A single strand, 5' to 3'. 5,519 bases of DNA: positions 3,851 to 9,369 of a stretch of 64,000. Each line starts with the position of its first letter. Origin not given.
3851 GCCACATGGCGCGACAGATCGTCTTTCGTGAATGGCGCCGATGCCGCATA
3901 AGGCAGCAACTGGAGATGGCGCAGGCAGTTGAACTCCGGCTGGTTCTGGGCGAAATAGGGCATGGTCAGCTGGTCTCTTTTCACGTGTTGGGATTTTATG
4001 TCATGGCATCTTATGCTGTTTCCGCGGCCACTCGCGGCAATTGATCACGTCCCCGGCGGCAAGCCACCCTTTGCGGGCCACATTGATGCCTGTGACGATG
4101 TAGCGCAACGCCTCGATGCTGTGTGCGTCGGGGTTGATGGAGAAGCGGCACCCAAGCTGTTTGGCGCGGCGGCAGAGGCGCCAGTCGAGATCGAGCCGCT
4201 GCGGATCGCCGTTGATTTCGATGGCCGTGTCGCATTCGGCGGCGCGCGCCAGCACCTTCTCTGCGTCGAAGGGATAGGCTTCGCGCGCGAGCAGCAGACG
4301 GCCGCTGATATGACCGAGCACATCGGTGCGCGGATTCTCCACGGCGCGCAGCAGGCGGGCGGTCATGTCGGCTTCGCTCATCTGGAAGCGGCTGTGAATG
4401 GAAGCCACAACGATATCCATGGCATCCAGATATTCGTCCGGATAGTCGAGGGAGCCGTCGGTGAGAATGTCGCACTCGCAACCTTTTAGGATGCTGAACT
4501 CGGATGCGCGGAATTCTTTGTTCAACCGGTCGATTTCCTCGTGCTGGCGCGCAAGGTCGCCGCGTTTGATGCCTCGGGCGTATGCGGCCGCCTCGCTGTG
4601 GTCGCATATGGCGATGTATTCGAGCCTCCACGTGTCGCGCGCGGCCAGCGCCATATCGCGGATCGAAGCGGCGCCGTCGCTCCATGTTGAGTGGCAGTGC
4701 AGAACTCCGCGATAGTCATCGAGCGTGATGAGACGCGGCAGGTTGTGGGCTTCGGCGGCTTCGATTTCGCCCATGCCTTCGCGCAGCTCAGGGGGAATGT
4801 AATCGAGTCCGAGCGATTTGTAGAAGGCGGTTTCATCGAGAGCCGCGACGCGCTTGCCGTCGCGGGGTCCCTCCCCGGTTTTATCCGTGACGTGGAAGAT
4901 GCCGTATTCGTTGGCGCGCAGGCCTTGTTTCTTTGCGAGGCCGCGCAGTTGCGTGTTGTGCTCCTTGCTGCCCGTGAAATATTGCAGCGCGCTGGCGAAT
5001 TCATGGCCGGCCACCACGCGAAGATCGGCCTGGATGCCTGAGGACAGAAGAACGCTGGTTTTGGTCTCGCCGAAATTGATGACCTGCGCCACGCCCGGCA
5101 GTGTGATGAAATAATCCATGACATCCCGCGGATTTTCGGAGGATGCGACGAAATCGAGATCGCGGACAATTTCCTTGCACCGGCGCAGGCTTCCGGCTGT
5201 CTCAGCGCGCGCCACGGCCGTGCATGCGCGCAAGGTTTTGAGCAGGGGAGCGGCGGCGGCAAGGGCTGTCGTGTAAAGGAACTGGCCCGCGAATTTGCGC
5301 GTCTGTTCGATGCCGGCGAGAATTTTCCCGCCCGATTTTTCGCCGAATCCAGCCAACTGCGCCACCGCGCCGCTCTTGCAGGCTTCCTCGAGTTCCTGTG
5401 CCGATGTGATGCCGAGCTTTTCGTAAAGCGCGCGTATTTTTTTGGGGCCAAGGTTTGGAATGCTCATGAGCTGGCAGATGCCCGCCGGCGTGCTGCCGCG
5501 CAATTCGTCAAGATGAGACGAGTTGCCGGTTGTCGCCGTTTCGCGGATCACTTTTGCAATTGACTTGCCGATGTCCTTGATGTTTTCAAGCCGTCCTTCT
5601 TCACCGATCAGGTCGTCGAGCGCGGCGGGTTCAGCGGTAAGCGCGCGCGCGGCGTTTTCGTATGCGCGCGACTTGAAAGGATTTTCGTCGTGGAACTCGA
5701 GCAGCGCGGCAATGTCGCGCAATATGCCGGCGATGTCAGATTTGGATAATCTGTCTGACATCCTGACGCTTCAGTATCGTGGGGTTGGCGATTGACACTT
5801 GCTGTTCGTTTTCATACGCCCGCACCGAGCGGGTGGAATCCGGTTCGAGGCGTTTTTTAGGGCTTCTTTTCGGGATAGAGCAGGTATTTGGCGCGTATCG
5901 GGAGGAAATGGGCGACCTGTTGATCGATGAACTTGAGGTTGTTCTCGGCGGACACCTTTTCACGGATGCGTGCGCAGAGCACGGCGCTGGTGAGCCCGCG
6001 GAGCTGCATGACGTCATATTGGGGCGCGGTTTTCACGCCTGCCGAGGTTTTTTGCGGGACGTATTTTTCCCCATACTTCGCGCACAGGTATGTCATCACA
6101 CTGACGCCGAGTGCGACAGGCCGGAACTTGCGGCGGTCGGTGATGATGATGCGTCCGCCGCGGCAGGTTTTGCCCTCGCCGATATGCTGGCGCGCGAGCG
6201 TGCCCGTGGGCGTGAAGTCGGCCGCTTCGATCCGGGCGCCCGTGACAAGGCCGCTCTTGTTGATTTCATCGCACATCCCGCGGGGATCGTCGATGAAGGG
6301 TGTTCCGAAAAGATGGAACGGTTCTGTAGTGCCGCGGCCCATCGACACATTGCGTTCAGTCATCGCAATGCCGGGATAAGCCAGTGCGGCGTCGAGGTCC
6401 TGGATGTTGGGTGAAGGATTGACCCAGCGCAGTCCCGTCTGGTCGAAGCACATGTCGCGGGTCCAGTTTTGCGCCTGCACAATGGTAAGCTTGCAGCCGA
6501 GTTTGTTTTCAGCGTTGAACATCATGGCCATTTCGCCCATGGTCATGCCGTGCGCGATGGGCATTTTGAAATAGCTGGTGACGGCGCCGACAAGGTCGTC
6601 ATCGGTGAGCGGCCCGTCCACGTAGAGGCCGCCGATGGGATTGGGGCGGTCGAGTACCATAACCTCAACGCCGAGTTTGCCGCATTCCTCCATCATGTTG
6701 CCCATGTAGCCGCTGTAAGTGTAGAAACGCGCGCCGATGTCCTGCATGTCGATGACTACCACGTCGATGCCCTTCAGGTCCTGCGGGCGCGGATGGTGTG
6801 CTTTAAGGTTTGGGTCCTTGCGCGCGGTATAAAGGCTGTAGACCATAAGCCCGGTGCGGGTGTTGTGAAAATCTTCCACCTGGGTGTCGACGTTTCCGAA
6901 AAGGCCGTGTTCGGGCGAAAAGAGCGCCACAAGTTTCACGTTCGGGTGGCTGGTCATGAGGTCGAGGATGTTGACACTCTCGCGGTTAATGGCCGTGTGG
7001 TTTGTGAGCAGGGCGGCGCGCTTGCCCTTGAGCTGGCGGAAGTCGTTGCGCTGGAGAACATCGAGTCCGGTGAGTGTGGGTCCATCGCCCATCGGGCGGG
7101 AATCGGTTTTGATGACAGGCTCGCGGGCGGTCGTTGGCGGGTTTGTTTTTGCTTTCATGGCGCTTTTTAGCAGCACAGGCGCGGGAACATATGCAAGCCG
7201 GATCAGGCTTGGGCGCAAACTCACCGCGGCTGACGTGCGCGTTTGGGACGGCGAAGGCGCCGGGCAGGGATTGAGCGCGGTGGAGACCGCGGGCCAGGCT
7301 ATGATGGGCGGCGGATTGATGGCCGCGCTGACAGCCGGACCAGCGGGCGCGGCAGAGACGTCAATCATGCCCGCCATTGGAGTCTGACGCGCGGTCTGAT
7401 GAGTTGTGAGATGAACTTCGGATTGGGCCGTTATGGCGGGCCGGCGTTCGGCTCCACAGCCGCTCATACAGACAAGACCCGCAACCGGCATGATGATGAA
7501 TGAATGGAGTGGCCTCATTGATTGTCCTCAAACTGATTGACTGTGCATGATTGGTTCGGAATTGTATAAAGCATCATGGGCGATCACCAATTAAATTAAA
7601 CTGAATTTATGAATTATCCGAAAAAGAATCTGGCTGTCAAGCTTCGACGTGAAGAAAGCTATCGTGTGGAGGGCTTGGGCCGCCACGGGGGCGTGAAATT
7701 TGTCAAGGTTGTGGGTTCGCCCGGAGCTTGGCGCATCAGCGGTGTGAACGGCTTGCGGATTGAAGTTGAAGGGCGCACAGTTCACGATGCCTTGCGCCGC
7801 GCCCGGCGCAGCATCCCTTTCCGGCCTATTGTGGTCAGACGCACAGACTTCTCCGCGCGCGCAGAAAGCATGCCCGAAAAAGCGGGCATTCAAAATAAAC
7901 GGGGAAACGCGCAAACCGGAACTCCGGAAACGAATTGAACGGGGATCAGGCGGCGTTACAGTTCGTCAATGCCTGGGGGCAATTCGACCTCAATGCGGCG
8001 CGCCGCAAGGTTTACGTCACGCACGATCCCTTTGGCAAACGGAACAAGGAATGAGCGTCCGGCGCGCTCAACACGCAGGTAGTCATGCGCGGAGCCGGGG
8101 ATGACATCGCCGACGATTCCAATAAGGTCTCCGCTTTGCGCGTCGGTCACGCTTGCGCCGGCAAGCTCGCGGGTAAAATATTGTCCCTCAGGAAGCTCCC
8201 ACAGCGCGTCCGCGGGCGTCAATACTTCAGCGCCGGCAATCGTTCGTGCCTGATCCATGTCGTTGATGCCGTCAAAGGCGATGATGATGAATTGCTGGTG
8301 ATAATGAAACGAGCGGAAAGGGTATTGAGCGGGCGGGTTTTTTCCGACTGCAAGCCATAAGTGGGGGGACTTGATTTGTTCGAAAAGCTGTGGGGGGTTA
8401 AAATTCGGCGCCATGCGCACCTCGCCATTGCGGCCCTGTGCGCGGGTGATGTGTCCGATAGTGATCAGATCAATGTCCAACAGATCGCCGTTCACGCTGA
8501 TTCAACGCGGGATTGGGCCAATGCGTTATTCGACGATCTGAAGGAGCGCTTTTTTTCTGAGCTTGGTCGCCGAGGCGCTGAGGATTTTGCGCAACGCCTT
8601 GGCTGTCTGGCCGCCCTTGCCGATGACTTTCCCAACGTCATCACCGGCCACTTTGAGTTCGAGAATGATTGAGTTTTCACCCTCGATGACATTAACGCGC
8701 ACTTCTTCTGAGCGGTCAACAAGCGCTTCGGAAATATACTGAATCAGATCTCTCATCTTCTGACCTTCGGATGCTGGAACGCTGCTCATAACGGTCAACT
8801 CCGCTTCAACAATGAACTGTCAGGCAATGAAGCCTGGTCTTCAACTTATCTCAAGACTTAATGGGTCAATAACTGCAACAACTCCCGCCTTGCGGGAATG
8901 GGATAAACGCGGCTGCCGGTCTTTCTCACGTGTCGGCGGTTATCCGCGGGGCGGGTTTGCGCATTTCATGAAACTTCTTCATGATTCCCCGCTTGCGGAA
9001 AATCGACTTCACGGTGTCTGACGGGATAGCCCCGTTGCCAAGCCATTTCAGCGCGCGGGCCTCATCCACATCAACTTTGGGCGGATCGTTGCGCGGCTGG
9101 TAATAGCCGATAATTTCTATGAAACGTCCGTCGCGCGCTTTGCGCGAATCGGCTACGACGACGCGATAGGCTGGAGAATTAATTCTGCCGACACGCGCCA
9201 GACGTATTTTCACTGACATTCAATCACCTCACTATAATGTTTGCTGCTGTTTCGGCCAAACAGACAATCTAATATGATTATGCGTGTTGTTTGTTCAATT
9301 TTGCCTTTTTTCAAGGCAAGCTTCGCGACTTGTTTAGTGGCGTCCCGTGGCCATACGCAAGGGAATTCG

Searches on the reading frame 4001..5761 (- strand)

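Call 5: search_protein_families(library=pfam, proteins=[window:4001-5761:-], max_evalue=0.001)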
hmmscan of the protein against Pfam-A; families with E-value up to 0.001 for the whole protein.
window:4001-5761:- (586 aa): 3 families
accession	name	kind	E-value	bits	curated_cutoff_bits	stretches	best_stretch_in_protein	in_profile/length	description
PF14791.11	DNA_pol_B_thumb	-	2e-21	76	25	1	258-328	1-63/63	DNA polymerase beta thumb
PF14716.13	HHH_8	-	2.4e-15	57.1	30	1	8-80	4-72/73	Helix-hairpin-helix domain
PF14520.12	HHH_5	-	2.6e-08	34.6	27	1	98-150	4-54/57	Helix-hairpin-helix domain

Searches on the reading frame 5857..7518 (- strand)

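Call 5: search_protein_families(library=pfam, proteins=[window:5857-7518:-], max_evalue=0.001)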
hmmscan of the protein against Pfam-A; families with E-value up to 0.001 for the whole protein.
window:5857-7518:- (553 aa): 2 families
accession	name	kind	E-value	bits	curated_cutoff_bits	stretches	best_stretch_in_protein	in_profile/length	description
PF07075.17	NamZ_N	-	3.4e-72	242.5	26.9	1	169-375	2-202/203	Exo-beta-N-acetylmuramidase NamZ, N-terminal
PF20732.2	NamZ_C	-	1.1e-25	91.6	25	1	380-548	2-152/152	Exo-beta-N-acetylmuramidase NamZ, C-terminal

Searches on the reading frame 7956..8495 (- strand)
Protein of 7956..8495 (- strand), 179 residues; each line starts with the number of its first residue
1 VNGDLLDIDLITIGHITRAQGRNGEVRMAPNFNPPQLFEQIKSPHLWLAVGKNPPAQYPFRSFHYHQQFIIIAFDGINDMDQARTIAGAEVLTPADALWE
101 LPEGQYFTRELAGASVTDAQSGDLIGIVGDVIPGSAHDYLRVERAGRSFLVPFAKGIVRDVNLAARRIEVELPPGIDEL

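Call 5: search_protein_families(library=pfam, proteins=[window:7956-8495:-], max_evalue=0.001)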
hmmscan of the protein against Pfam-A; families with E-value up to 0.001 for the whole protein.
window:7956-8495:- (179 aa): 2 families
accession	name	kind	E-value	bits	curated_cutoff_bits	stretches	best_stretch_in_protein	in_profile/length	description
PF24986.1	PRC_RimM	-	1e-14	54.3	27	1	110-176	3-69/69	RimM PRC barrel domain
PF01782.24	RimM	-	6e-13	49.3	23.5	1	12-96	1-83/84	RimM N-terminal domain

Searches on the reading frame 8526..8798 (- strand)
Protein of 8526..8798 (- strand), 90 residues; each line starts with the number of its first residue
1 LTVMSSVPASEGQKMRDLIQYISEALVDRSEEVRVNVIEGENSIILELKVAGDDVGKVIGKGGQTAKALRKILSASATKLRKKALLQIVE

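Call 5: search_protein_families(library=pfam, proteins=[window:8526-8798:-], max_evalue=0.001)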
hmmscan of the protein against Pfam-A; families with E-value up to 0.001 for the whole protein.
window:8526-8798:- (90 aa): 2 families
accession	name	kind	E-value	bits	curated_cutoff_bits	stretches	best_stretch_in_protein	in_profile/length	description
PF13083.13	KH_KhpA-B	-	8.2e-21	74.1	32.1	1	16-88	1-73/73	KhpA/KhpB, KH domain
PF00013.35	KH_1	-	0.00034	20.7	21.5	1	46-71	2-27/66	KH domain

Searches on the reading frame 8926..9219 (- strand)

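Call 5: search_protein_families(library=pfam, proteins=[window:8926-9219:-], max_evalue=0.001)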
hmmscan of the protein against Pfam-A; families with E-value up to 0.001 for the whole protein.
window:8926-9219:- (97 aa): 1 family
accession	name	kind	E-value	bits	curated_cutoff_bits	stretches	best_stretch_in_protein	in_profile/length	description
PF00886.24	Ribosomal_S16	-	4.5e-23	81.4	27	1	9-67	1-62/62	Ribosomal protein S16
